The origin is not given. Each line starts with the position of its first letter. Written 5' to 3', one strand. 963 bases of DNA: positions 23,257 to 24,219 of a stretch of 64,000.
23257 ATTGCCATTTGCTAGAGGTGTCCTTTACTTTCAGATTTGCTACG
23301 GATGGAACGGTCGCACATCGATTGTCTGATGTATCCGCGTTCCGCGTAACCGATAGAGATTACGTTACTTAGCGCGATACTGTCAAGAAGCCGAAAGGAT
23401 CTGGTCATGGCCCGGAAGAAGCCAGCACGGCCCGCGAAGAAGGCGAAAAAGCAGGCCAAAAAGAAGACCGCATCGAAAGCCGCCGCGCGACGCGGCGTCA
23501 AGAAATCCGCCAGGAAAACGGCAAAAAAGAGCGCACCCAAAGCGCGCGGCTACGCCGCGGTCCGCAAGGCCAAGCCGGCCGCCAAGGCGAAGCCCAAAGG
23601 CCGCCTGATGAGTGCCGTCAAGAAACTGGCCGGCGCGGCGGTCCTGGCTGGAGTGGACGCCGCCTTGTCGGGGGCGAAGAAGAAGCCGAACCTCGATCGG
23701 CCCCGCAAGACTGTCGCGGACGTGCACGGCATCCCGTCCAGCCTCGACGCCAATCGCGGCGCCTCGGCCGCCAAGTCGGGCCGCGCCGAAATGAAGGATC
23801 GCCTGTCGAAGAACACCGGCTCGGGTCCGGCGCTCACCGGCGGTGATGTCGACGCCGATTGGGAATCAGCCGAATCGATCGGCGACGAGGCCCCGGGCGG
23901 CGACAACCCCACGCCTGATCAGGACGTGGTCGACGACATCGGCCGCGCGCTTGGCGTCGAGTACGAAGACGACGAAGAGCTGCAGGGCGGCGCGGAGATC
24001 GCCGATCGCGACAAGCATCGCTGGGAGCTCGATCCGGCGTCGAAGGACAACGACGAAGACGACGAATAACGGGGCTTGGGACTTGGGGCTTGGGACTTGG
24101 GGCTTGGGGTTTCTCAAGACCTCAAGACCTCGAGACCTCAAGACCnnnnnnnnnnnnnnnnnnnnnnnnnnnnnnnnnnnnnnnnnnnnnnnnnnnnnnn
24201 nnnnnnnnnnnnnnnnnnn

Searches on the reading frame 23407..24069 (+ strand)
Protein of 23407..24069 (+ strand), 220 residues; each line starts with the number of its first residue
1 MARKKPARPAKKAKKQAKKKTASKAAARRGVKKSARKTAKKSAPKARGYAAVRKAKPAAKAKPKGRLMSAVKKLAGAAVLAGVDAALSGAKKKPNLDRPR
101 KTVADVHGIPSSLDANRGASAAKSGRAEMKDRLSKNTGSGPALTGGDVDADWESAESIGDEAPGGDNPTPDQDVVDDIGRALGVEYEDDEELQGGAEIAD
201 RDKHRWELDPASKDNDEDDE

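Call 80: search_protein_families(library=pfam, proteins=[window:23407-24069:+], max_evalue=0.0001)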
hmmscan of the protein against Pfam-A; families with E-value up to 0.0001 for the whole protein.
window:23407-24069:+ (220 aa): 1 family
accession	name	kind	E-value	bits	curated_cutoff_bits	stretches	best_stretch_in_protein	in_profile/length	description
PF19861.4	DUF6335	-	2.4e-30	106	25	1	120-217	24-121/124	Family of unknown function (DUF6335)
